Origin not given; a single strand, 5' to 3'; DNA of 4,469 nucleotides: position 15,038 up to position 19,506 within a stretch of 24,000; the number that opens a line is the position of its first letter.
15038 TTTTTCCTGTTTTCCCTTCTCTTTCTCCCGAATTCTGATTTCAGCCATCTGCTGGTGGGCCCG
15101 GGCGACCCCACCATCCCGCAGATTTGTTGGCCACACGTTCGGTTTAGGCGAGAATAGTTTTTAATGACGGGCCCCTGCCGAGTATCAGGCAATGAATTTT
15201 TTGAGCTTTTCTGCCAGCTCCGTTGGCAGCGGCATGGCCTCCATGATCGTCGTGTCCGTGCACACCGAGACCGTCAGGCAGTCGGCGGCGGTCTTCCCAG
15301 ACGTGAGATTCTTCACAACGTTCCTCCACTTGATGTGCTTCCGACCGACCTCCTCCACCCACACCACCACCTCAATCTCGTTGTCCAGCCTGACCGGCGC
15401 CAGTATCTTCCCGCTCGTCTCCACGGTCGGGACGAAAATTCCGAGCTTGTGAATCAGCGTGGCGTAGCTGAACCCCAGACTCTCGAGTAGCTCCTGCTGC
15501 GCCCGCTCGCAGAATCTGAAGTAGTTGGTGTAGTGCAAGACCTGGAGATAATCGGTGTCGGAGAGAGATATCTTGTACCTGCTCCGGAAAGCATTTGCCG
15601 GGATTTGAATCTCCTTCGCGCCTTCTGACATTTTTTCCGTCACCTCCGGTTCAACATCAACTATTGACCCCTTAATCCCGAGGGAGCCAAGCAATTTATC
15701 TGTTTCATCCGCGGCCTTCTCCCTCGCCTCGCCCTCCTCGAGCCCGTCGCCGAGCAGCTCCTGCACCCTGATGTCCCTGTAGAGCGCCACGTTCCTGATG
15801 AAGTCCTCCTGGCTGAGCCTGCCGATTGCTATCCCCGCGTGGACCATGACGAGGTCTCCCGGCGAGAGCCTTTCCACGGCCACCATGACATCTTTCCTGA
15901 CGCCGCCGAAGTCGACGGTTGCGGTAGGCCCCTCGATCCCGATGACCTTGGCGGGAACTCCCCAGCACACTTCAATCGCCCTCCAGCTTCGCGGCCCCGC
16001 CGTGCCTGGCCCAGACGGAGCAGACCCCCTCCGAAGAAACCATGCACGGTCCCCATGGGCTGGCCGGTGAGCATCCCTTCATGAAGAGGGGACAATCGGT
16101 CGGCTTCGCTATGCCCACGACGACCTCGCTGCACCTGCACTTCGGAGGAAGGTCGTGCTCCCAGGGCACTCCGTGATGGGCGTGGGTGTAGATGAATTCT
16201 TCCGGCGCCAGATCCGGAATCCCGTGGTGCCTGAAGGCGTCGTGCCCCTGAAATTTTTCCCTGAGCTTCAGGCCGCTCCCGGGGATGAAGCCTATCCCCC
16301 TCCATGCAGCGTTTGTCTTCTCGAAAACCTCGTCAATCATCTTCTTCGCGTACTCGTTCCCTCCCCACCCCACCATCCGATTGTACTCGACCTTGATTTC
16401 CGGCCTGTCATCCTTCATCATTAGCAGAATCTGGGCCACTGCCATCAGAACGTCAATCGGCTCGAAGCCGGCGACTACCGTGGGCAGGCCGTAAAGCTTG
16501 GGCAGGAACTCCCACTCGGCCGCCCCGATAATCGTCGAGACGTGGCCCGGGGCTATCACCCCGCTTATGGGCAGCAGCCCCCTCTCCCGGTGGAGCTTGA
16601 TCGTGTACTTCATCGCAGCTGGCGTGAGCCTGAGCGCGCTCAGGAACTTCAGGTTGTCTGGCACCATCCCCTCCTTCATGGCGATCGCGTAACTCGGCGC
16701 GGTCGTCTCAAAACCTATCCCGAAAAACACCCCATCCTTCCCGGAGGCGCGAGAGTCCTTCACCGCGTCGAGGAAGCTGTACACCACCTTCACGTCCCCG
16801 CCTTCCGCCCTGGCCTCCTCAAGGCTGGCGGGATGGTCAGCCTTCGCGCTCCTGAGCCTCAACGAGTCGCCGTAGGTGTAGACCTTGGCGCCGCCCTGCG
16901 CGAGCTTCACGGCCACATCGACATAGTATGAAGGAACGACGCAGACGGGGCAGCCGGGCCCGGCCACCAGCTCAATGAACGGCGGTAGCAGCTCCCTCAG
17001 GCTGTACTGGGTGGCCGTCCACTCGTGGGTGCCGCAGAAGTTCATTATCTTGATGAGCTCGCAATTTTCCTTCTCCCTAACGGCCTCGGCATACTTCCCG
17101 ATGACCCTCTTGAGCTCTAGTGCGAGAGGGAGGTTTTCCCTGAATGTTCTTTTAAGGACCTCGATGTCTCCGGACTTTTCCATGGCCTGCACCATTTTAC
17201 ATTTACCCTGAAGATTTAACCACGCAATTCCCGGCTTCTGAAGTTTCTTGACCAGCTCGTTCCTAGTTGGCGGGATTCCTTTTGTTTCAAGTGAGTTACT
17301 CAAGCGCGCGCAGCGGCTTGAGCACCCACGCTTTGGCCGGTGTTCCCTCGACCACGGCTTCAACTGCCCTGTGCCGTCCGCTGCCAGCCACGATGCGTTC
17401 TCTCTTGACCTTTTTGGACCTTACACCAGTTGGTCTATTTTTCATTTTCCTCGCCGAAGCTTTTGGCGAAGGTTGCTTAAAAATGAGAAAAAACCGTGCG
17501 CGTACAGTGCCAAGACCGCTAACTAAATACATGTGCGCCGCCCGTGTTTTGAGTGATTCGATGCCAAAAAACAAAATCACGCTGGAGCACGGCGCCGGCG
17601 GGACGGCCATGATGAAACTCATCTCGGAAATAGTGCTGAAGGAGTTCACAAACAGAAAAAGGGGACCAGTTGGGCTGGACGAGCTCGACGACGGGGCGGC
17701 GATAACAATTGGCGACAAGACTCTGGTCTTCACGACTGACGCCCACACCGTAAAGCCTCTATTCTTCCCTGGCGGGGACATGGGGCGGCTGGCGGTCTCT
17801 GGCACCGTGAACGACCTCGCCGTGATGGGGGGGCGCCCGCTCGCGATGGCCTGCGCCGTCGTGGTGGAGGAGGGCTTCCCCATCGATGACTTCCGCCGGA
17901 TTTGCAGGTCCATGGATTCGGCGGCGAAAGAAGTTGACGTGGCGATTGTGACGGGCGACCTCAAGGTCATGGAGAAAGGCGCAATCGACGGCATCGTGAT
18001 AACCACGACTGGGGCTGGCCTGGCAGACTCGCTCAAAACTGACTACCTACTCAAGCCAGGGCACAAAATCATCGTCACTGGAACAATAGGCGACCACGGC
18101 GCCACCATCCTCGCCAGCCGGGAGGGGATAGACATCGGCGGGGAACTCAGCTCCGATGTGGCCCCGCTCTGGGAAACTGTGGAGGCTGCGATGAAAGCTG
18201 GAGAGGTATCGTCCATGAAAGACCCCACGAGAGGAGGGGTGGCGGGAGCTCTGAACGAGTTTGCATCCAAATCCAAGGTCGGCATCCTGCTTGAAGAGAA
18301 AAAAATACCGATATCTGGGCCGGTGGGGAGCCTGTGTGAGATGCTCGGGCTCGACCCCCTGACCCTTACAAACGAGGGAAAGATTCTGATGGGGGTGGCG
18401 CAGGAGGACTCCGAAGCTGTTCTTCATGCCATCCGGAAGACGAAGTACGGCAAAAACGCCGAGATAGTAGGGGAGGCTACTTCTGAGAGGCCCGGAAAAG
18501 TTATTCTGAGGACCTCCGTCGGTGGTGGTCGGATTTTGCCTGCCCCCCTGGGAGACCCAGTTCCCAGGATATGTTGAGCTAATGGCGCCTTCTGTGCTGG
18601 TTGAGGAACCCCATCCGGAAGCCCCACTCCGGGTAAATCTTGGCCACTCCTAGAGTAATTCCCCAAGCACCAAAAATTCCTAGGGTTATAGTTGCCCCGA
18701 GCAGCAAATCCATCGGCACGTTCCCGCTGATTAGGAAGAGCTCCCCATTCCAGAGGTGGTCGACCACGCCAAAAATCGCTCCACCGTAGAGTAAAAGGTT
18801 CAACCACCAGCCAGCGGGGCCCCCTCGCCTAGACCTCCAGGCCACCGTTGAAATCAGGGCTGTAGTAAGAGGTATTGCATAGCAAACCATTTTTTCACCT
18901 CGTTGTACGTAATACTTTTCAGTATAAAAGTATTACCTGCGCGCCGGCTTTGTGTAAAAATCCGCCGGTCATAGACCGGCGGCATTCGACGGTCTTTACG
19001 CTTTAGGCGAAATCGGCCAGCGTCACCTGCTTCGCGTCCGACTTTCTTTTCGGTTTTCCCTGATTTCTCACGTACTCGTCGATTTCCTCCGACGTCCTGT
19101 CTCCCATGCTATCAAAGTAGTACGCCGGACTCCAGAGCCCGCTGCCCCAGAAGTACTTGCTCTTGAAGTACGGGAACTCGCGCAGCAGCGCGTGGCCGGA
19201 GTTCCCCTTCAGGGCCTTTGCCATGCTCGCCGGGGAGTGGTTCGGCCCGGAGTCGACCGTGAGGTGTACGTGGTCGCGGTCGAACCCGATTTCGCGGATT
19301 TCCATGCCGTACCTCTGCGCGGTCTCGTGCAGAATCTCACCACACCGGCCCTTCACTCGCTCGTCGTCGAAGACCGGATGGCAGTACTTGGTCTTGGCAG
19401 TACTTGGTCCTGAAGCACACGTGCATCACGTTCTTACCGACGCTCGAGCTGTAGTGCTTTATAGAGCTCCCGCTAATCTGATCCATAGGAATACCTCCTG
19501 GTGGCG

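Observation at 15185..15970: hypC reads without a stop into a complete hotdog (4HBT/YbgC-type) thioesterase, inside the hypD-hypC operon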

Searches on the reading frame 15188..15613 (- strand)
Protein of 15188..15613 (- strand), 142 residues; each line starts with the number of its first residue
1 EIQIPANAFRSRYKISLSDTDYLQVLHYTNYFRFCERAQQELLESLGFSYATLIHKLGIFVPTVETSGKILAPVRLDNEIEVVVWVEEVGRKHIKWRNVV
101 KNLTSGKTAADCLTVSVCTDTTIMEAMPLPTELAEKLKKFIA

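Call 33: search_protein_representatives(protein=window:15188-15613:-)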
Query: 142 residues. Proteins with E-value up to 0.001 (for the whole library): 1720; up to 1e-10: 41; up to 1e-30: 4. The best 150 are listed.
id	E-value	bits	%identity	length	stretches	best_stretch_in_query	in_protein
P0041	5.0e-50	185.4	56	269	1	1-141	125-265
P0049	7.1e-50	184.9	58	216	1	3-141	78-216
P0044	4.7e-49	182.3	57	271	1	2-139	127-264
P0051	3.0e-40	153.8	53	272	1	3-137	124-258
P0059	2.1e-28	115.5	40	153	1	7-139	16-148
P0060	8.5e-26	107.0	39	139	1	8-141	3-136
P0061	3.1e-19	85.8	64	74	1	76-142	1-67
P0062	1.5e-18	83.6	37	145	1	8-135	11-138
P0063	5.2e-18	81.8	37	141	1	6-140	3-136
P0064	1.4e-17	80.4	36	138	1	8-139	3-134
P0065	3.3e-17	79.2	32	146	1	9-141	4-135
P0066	1.0e-16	77.6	32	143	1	8-142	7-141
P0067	1.9e-16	76.7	31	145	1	8-137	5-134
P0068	7.3e-16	74.9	38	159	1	9-118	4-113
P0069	8.4e-16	74.7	34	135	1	9-139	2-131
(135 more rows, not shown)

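Call 36: list_cluster_members(proteins=[P0059, P0060, P0049, P0001, P0054, P0039])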
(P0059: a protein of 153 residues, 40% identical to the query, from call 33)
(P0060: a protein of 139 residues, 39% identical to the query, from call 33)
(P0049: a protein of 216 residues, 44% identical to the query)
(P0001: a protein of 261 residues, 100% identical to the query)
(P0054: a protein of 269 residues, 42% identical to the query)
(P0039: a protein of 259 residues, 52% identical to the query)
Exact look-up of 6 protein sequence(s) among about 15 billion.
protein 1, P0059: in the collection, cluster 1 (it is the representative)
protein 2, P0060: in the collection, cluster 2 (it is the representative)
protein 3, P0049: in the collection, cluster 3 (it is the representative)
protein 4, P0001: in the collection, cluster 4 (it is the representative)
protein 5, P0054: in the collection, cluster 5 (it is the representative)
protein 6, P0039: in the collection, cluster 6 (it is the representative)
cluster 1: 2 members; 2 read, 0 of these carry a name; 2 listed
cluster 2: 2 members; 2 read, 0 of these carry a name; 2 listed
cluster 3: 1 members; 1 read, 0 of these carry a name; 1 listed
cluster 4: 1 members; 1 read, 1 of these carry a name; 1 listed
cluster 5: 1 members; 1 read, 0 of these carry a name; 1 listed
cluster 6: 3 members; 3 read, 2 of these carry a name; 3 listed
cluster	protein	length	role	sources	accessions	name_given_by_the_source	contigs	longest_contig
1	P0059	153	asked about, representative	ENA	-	-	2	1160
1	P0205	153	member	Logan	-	-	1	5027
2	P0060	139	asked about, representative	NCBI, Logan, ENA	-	-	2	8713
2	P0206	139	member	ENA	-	-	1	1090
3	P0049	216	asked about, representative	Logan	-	-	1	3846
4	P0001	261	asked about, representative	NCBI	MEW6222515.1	MAG: HypC/HybG/HupF family hydrogenase formation chaperone [Candidatus Hadarchaeota ...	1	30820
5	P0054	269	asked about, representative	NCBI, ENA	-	-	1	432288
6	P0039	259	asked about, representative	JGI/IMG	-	YbgC/YbaW family acyl-CoA thioester hydrolase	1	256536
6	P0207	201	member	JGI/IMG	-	acyl-CoA thioester hydrolase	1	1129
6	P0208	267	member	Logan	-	-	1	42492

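Call 37: find_encoding_contigs(protein=P0205, flank=10000)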
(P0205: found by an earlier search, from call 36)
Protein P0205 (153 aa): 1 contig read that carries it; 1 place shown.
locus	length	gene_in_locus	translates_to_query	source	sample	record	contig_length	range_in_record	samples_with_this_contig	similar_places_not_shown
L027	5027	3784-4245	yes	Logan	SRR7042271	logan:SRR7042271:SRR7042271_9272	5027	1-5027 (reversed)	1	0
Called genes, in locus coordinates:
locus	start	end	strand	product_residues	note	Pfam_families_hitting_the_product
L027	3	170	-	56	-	?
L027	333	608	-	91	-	PF10437:Lip_prot_lig_C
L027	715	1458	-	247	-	PF21948:LplA-B_cat, PF03099:BPL_LplA_LipB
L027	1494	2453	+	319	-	PF04055:Radical_SAM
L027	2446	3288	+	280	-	-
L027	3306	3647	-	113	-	PF02627:CMD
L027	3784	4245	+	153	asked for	PF13279:4HBT_2, PF03061:4HBT (weak)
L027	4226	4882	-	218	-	PF03070:TENA_THI-4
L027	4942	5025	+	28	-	?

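Call 38: find_encoding_contigs(protein=P0060, flank=10000)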
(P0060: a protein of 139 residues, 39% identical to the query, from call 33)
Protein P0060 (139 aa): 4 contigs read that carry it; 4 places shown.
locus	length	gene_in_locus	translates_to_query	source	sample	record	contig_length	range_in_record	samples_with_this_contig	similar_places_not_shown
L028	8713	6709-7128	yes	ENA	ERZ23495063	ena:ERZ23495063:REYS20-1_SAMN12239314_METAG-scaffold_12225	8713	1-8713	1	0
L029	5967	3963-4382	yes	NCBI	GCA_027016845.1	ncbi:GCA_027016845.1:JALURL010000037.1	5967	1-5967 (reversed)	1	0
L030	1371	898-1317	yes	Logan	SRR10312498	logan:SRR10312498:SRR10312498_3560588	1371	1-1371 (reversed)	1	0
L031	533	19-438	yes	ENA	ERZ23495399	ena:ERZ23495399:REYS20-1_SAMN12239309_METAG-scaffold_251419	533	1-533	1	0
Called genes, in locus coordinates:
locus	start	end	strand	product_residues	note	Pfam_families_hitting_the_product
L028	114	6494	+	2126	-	-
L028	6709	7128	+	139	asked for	PF01643:Acyl-ACP_TE (weak), PF13279:4HBT_2, PF03061:4HBT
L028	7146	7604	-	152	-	PF03551:PadR, PF24273:TRASH_HVO_1752_C (weak)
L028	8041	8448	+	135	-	-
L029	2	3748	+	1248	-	?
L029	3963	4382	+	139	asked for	PF01643:Acyl-ACP_TE (weak), PF13279:4HBT_2, PF03061:4HBT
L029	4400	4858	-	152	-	PF03551:PadR, PF24273:TRASH_HVO_1752_C (weak)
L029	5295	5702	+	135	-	-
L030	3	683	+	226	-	?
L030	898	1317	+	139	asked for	PF01643:Acyl-ACP_TE (weak), PF13279:4HBT_2, PF03061:4HBT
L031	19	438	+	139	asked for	PF01643:Acyl-ACP_TE (weak), PF13279:4HBT_2, PF03061:4HBT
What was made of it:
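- Stand-alone relatives lie in non-hyp contexts (calls 37, 38).
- Tried and rejected: None is near hyp genes (calls 37, 38).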

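Call 51: search_solved_structures(query=window:15188-15613:-, max_evalue=0.001, show_alignments=3)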
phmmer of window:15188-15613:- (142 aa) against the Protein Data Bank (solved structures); distinct sequences matched with E-value up to 0.001: 10.
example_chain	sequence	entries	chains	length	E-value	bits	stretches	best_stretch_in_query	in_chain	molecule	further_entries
5v10_A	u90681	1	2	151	3.3e-14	56.5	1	7-127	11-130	Uncharacterized protein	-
2egi_A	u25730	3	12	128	1.8e-07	34.7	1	11-99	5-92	Hypothetical protein aq_1494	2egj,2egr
1z54_A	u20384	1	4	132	4.5e-07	33.4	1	11-101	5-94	probable thioesterase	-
1s5u_A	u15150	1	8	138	1e-06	32.2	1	8-138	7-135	Protein ybgC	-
5kl9_A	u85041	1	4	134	1.3e-06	32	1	8-137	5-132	Acyl-CoA thioester hydrolase YbgC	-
6fdg_A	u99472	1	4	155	1.5e-06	31.8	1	17-118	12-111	4-hydroxybenzoyl-CoA thioesterase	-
5t06_A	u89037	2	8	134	1.5e-05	28.5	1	8-137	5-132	Acyl-CoA thioester hydrolase YbgC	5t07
2gf6_A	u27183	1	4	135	2.7e-05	27.7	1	15-137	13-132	Conserved hypothetical protein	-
5wh9_A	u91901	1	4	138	4.6e-05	26.9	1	13-90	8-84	4-hydroxybenzoyl-CoA thioesterase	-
1njk_A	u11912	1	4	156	0.00015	25.3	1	14-141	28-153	Hypothetical protein ybaW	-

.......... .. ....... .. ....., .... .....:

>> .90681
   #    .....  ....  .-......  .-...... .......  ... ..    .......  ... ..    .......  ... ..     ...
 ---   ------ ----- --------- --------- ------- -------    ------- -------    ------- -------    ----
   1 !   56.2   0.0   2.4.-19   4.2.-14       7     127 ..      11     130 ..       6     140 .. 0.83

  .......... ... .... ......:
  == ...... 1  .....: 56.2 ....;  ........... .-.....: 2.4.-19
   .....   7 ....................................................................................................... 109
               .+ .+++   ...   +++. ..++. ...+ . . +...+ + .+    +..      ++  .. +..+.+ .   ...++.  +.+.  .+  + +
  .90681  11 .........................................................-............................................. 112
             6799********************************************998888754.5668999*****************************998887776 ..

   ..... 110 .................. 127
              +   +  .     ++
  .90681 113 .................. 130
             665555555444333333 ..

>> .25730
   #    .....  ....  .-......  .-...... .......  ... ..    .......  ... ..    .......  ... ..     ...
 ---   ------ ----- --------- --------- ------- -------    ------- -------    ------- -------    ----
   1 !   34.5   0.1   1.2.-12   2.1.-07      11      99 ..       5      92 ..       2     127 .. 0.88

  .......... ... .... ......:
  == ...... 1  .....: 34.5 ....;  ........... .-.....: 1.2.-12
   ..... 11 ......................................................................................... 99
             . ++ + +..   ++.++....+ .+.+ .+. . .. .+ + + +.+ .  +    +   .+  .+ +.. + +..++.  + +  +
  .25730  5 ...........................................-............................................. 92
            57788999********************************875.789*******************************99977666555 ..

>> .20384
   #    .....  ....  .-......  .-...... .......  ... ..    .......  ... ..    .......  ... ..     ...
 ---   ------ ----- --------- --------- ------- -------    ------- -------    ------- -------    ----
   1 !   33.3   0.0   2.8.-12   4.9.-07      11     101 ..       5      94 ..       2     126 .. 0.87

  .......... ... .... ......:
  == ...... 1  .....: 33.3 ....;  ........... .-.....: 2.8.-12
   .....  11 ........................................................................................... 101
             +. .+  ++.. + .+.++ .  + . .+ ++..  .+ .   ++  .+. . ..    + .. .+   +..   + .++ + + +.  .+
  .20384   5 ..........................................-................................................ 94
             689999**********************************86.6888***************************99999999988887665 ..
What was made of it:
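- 15188..15601 (-): YbgC/4HBT-type hotdog thioesterase domain, aa 124-261. Catalytic Asp140 codon at 15551-15553; invariant Cys154 at 15509-15511. Sequence match to 5v10 at E 3.3e-14 (call 51).
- YbgC-class hotdog proteins are obligate oligomers (general knowledge; the closest PDB matches have 2 to 12 chains with that sequence across their entries, call 51).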

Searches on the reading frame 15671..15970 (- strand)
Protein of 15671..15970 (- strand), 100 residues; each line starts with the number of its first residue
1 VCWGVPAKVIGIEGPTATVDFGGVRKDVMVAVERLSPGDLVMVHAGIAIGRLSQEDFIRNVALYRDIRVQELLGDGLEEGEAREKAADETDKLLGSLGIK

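Call 50: search_solved_structures(query=window:15671-15970:-, max_evalue=0.01, show_alignments=2)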
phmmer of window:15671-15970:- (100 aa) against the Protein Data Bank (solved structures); distinct sequences matched with E-value up to 0.01: 4.
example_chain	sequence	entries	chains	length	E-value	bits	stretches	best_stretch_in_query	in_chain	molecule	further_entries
2z1c_A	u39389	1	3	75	5.7e-12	49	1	1-60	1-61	Hydrogenase expression/formation protein HypC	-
3vyr_A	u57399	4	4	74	2.9e-11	46.7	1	2-60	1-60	Hydrogenase expression/formation protein HypC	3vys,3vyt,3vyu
3d3r_A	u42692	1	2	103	4.8e-08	36.4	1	1-67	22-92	Hydrogenase assembly chaperone hypC/hupF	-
2ot2_A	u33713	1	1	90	0.0072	19.8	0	1-55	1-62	Hydrogenase isoenzymes formation protein hypC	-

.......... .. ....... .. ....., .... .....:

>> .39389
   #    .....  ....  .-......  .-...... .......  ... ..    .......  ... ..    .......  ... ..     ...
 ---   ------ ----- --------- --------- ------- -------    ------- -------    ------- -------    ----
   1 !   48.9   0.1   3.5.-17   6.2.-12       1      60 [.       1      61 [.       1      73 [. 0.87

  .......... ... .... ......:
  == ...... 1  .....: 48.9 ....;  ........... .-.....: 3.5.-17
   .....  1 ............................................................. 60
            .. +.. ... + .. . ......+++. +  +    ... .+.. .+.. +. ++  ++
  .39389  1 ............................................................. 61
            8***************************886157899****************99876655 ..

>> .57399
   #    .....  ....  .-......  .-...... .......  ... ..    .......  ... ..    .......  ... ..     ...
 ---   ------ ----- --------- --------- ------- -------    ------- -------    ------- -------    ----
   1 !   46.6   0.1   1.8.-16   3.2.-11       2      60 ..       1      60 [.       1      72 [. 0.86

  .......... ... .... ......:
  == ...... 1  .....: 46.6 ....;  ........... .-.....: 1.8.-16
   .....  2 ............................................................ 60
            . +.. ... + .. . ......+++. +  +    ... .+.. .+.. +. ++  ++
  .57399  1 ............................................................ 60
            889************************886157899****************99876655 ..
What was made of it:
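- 15815..15970 (-): HypC OB-fold domain, aa 1-52. Includes the GTG start, Cys2 (15965-15967) and His44 (15839-15841). Matches T. kodakarensis HypC 2Z1C at E 5.7e-12 (call 50).
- On HypC/HupF (PF01455, TIGR00074): Aligns to 2Z1C residues 1-61 (call 50).
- Closest known: HypC/HybG/HupF family. Same: About 50% identical to Tk-HypC over 60 residues (call 50).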

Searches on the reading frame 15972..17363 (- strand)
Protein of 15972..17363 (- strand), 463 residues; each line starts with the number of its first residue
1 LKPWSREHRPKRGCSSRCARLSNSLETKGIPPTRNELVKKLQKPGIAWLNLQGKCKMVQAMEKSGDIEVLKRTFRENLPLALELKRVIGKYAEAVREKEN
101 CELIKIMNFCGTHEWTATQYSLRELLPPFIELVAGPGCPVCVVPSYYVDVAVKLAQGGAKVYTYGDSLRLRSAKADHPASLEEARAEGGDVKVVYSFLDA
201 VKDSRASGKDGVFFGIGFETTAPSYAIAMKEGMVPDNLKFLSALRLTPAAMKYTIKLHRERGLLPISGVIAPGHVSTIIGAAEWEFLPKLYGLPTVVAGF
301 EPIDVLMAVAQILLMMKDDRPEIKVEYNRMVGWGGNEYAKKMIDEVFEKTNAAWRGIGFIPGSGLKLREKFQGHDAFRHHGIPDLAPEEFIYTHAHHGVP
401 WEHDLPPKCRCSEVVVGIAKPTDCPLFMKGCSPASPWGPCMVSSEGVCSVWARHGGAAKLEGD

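Call 3: search_protein_families(library=pfam, proteins=[window:15972-17363:-], max_evalue=0.01)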
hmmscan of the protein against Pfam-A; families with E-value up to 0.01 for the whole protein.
window:15972-17363:- (463 aa): 1 family
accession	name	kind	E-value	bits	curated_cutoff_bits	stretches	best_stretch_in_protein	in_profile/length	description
PF01924.21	HypD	-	3.5e-116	388.6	25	1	89-454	4-350/351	Hydrogenase formation hypA family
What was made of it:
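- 15972..17363 (-): hypD. The listed ORF starts at a TTG at 17363; the likely true start is the ATG at 17195 or 17183. The stop lies 1 nt before the fusion's start. Pfam HypD at E 3.5e-116, with the domain beginning at aa 89 of the listed ORF (call 3).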

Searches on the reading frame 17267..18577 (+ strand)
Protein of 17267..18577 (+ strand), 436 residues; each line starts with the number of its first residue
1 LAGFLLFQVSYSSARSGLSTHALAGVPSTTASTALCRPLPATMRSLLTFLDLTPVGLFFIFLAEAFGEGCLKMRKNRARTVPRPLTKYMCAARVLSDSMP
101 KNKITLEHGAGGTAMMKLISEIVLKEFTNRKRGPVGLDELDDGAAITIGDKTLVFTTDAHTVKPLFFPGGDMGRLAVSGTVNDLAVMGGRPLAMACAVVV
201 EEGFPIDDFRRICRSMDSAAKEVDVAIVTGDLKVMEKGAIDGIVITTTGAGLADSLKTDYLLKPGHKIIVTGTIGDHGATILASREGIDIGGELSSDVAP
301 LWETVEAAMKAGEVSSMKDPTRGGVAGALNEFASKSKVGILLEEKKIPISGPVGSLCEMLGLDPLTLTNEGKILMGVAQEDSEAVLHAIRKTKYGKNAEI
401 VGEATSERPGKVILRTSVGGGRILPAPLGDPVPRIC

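Call 3: search_protein_families(library=pfam, proteins=[window:17267-18577:+], max_evalue=0.01)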
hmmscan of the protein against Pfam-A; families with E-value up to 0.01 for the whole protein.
window:17267-18577:+ (436 aa): 2 families
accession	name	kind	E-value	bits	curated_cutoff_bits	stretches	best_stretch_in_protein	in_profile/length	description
PF02769.27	AIRS_C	-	4e-27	95.7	23.1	1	263-413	1-154/156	AIR synthase related protein, C-terminal domain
PF00586.29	AIRS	-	1.7e-22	80.4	24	1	141-252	2-111/112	AIR synthase related protein, N-terminal domain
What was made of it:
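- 17561..18577 (+): hypE, divergent from hypD. The likely start is ATG 17561; the listed ORF starts at 17267. It ends in PRIC. Pfam AIRS plus AIRS_C (call 3).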

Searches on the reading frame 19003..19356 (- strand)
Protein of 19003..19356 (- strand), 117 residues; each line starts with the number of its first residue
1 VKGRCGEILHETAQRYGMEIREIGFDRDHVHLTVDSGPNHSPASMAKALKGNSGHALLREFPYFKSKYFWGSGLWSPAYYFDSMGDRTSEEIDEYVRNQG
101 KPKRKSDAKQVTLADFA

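Call 8: search_protein_families(library=pfam, proteins=[window:19003-19356:-], max_evalue=0.001)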
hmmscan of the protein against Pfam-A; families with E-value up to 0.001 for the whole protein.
window:19003-19356:- (117 aa): 1 family
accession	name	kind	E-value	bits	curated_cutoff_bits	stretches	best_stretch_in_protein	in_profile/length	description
PF01797.21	Y1_Tnp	-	1e-24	87.4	23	1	2-99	25-121/121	Transposase IS200 like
